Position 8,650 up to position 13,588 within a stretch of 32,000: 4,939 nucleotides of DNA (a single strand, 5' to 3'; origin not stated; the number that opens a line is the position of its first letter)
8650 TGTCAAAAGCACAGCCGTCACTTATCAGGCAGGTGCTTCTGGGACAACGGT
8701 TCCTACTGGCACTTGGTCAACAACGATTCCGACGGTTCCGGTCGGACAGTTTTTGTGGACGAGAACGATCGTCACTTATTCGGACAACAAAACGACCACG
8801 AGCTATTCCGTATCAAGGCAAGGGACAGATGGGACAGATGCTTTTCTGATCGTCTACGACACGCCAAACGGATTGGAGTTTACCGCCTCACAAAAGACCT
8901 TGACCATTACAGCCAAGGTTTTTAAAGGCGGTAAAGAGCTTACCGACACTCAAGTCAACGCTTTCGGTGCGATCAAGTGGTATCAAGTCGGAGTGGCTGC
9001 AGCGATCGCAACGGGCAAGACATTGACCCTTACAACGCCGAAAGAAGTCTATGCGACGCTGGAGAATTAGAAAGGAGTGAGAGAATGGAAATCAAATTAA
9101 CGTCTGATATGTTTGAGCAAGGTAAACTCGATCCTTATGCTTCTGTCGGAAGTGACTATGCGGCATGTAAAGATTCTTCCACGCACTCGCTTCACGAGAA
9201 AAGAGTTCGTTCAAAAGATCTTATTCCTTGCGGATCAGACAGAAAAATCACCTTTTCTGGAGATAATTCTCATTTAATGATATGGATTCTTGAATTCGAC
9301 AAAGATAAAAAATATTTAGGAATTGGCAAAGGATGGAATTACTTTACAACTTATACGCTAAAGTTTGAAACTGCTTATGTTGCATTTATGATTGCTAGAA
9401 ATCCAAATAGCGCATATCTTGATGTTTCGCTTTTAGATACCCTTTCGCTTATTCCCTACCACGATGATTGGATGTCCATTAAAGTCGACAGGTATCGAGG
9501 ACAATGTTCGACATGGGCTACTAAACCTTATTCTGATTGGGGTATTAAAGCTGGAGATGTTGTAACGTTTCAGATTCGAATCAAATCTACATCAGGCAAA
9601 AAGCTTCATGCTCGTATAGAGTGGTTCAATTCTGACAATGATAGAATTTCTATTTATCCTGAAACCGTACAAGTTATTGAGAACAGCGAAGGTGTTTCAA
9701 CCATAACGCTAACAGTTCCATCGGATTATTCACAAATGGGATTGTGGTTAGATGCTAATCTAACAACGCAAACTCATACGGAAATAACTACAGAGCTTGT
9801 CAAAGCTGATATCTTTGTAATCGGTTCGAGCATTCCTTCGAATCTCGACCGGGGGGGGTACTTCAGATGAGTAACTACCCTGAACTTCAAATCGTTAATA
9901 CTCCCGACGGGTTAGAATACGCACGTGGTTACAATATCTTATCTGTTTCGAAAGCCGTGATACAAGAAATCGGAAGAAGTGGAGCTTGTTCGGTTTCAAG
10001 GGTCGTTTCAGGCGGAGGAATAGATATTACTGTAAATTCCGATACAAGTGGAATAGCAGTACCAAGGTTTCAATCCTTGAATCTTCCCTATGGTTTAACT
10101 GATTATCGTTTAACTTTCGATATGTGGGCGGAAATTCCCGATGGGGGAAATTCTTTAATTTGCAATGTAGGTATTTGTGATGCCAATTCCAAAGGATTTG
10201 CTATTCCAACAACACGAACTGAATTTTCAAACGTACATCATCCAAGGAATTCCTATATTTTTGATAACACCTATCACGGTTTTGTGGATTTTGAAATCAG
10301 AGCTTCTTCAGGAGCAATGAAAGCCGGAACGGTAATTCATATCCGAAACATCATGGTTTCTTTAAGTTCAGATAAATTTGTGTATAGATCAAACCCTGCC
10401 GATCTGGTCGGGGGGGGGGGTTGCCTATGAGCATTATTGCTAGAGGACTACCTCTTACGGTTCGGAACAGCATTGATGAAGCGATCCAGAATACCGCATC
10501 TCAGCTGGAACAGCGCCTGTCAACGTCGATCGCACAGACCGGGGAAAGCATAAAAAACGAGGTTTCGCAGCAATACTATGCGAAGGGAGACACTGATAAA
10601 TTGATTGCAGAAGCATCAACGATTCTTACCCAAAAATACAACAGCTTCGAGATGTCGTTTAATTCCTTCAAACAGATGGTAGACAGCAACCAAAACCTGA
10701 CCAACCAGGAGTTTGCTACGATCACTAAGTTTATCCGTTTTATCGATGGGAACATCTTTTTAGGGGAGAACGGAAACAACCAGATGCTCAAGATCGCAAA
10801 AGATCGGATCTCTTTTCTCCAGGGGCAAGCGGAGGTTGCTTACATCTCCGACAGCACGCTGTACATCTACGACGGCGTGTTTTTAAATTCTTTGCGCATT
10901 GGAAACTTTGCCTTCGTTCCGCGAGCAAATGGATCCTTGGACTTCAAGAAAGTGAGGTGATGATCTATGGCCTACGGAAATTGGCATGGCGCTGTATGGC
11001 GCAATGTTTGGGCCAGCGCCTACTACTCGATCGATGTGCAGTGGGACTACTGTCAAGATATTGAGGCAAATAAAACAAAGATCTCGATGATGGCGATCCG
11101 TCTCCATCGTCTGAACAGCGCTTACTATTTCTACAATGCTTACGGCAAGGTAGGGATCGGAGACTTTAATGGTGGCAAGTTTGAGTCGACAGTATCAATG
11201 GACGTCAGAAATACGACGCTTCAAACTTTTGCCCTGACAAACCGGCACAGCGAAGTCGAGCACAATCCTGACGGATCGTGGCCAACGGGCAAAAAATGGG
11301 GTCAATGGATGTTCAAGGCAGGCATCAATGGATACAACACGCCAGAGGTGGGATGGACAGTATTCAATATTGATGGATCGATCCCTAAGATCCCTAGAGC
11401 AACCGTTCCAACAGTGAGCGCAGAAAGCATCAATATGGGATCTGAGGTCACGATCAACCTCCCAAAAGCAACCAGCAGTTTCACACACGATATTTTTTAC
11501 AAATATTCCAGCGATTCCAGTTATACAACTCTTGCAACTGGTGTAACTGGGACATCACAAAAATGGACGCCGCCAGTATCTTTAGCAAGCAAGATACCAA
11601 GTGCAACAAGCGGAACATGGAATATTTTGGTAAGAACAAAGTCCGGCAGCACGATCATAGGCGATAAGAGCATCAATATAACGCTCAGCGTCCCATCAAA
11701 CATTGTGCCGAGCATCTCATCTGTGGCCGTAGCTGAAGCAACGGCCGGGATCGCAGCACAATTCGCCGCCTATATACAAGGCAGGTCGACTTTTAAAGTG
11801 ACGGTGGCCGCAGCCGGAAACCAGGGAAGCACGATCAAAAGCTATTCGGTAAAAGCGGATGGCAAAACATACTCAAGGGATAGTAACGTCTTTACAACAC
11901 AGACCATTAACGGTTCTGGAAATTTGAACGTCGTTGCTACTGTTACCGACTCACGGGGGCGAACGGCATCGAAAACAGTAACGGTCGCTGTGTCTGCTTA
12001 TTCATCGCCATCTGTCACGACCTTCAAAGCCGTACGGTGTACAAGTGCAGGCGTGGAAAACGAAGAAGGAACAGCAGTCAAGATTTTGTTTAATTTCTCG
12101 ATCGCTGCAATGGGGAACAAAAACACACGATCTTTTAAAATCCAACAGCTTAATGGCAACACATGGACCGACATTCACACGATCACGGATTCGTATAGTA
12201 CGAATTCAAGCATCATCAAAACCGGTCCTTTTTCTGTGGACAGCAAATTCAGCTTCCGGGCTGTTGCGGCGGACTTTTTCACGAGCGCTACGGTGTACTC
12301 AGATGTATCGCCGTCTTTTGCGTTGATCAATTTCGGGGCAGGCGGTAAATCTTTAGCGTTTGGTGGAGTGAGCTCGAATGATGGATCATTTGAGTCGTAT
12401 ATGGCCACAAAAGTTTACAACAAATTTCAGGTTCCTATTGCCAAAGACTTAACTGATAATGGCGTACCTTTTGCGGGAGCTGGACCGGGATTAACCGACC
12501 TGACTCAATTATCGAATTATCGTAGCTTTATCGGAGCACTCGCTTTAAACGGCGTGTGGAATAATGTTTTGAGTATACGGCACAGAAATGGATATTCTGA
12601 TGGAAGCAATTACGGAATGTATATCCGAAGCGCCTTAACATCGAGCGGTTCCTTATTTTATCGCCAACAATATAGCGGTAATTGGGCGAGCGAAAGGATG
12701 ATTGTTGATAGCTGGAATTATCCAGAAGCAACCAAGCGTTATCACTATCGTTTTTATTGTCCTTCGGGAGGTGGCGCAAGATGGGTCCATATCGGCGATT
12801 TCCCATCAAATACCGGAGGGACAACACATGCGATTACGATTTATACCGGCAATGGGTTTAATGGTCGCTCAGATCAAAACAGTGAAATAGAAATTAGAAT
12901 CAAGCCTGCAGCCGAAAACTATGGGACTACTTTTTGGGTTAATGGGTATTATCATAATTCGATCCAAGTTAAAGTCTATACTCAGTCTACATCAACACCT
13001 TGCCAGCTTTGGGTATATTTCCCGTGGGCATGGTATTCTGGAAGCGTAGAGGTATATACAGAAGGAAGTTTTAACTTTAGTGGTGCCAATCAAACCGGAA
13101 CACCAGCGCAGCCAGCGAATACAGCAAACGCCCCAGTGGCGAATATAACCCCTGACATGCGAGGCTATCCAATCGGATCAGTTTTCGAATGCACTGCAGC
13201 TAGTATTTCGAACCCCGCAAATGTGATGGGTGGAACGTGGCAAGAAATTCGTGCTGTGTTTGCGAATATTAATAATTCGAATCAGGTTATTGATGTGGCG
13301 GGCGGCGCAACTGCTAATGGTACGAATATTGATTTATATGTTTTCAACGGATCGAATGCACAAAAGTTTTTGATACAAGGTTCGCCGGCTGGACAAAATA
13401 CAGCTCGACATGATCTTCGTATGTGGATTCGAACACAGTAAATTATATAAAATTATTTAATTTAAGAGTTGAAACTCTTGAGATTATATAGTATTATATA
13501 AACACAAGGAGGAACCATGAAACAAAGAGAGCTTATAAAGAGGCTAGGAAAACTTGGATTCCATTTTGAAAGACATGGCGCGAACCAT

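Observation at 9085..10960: Poly-G tracts (G8, G11) at both junctions of an AT-rich three-ORF tail-fibre cassette: one extra G would fuse the ORFs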

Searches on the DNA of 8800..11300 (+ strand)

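Call 5: search_dna_similar(query=window:8800-11300:+, collection=phages, mode=distant, max_rows=30)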
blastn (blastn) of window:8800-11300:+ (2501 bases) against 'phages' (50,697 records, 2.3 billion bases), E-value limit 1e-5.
No match.

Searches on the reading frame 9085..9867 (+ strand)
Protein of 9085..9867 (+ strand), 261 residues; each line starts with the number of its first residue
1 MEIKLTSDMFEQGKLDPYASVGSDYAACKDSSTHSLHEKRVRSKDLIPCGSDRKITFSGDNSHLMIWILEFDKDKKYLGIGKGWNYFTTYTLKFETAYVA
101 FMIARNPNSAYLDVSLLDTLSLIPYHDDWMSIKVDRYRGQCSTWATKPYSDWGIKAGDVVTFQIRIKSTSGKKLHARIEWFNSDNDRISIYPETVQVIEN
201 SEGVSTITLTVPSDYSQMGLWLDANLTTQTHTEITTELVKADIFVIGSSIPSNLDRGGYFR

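Call 6: search_protein_families(library=pfam, proteins=[window:9085-9867:+], max_evalue=0.1)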
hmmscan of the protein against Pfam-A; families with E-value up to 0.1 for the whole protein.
window:9085-9867:+ (261 aa): 0 families

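Call 7: search_protein_families(library=phrogs, proteins=[window:9085-9867:+], max_evalue=0.01)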
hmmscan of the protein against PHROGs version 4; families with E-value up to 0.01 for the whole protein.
window:9085-9867:+ (261 aa): 1 family
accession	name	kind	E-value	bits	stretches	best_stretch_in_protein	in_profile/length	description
phrog_24919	-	tail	2.7e-06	27.5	1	7-81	218-289/402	tail fiber protein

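Call 29: search_solved_structures(query=window:9085-9867:+, max_evalue=1)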
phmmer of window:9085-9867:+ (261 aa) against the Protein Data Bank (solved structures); distinct sequences matched with E-value up to 1: 5.
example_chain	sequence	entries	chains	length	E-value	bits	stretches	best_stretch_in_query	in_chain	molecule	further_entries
7s54_A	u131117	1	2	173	0.009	18.6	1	187-245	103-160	Class A sortase, sortase A chimera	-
5h6i_A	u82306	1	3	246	0.088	15.3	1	15-108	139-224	Protein B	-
5y2g_A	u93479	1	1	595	0.35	13.3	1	15-91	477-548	Maltose-binding periplasmic protein,Protein B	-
7dn8_C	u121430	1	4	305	0.58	12.6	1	138-233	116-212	Putative cytoplasmic protein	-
7dn9_A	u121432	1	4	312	0.61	12.6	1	138-233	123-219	Putative cytoplasmic protein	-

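Call 95: list_cluster_members(proteins=[window:9085-9867:+, window:9867-10427:+, window:10427-10957:+])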
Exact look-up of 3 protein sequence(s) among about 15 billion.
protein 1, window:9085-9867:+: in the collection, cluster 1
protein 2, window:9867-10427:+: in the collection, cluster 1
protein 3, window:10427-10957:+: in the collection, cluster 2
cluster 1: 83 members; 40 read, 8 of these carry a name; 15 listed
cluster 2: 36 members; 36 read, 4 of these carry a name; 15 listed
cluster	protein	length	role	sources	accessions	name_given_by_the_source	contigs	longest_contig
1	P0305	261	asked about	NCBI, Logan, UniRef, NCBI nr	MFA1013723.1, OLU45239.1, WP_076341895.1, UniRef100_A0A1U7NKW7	hypothetical protein [Dubosiella newyorkensis] | Uncharacterized protein n=1 Tax=Dubosiella newyorkensis TaxID=1862672 ...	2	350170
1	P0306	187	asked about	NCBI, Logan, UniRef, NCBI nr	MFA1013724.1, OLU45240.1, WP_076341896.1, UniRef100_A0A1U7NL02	hypothetical protein [Dubosiella newyorkensis] | Uncharacterized protein n=1 Tax=Dubosiella newyorkensis TaxID=1862672 ...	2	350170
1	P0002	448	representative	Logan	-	-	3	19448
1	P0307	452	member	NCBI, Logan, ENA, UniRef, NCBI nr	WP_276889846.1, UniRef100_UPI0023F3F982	hypothetical protein [Dubosiella newyorkensis] | hypothetical protein n=2 Tax=Dubosiella newyorkensis TaxID=1862672 RepID=UPI0023F3F982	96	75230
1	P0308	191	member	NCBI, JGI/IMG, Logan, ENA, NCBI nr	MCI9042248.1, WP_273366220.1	hypothetical protein [Dubosiella newyorkensis]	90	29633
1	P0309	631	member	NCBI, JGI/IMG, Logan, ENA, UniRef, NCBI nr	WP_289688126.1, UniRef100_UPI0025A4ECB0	hypothetical protein [Dubosiella newyorkensis] | hypothetical protein n=4 Tax=Dubosiella newyorkensis TaxID=1862672 RepID=UPI0025A4ECB0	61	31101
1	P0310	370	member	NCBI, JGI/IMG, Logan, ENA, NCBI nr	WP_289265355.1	hypothetical protein [Dubosiella newyorkensis] | hypothetical protein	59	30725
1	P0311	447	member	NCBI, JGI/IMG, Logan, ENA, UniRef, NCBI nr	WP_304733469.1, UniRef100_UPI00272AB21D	hypothetical protein [Dubosiella newyorkensis] | hypothetical protein n=2 Tax=Dubosiella newyorkensis TaxID=1862672 RepID=UPI00272AB21D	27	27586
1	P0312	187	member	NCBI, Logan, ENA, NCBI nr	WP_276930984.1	hypothetical protein [Dubosiella newyorkensis]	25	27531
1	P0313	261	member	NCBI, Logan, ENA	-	-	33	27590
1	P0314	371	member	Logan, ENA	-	-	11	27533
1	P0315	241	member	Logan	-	-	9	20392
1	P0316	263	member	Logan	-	-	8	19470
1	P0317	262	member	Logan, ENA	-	-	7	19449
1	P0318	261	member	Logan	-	-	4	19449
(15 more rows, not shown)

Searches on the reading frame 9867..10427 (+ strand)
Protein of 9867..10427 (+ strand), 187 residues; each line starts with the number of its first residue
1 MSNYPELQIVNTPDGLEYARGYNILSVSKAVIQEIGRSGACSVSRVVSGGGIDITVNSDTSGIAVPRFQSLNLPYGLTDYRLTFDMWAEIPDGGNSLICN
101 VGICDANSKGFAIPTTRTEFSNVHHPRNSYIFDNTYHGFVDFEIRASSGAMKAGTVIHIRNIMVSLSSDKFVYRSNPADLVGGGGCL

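Call 6: search_protein_families(library=pfam, proteins=[window:9867-10427:+], max_evalue=0.1)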
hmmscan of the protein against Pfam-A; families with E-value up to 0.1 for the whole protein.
window:9867-10427:+ (187 aa): 2 families
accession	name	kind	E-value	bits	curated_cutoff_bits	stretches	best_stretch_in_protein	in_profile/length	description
PF23032.1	GBD_ELAPOR1-like_3rd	-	0.08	13.3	27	0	83-136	3-51/150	ELAPOR1-like, galactose-binding domain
PF04913.17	Baculo_Y142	-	0.083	12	25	0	114-176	52-113/440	Baculovirus Y142 protein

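Call 7: search_protein_families(library=phrogs, proteins=[window:9867-10427:+], max_evalue=0.01)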
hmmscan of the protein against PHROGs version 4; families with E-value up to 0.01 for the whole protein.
window:9867-10427:+ (187 aa): 1 family
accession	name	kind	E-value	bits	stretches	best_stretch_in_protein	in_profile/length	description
phrog_12948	-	tail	0.0051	17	1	46-174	29-157/234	tail protein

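Call 30: search_solved_structures(query=window:9867-10427:+, max_evalue=1)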
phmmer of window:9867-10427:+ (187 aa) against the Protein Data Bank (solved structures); distinct sequences matched with E-value up to 1: 1.
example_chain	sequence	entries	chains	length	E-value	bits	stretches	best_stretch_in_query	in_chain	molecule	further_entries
9jfj_A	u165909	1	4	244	0.0091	19.1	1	25-78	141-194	Sensor histidine kinase ZraS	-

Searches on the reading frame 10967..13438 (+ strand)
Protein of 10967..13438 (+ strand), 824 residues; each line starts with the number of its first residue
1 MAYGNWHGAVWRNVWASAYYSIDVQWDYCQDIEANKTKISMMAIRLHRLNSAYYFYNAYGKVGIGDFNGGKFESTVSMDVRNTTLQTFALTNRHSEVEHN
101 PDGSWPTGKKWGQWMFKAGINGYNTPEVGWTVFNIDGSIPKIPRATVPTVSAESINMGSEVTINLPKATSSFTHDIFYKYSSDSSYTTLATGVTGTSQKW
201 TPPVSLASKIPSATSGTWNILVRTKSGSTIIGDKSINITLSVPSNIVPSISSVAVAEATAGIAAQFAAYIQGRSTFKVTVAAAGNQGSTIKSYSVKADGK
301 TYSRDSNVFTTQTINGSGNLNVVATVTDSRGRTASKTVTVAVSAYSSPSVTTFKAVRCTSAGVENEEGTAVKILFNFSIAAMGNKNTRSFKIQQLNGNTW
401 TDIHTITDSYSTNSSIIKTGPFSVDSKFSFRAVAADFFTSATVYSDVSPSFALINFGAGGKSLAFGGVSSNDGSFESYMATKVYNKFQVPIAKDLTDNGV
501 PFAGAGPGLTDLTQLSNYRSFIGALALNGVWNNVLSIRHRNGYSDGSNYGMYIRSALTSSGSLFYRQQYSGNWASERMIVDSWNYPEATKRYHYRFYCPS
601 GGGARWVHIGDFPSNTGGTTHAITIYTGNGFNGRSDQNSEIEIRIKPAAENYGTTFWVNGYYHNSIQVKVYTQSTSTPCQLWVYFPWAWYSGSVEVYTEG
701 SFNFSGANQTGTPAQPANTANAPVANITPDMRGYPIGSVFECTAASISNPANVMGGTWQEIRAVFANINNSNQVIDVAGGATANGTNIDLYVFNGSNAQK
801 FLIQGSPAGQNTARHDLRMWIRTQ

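Call 6: search_protein_families(library=pfam, proteins=[window:10967-13438:+], max_evalue=0.1)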
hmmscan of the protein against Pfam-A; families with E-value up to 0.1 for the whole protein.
window:10967-13438:+ (824 aa): 2 families
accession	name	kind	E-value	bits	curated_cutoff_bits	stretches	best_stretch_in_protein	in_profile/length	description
PF05895.17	DUF859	-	9.3e-44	150.4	28.8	1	29-458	22-445/626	Siphovirus protein of unknown function (DUF859)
PF14200.12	RicinB_lectin_2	-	0.0009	20.3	25.6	1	770-809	21-58/89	Ricin-type beta-trefoil lectin domain-like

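Call 7: search_protein_families(library=phrogs, proteins=[window:10967-13438:+], max_evalue=0.01)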
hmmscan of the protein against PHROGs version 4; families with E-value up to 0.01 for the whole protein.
window:10967-13438:+ (824 aa): 4 families
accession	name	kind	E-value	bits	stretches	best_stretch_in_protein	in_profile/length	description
phrog_372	-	tail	1.6e-75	256.2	1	14-669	7-649/743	tail protein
phrog_18627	-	tail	4.2e-29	102.8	1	30-329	23-317/317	tail protein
phrog_21883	-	unknown function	0.00024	21.7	1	764-804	244-284/286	-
phrog_38312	-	unknown function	0.0031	18.5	1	758-804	92-138/152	-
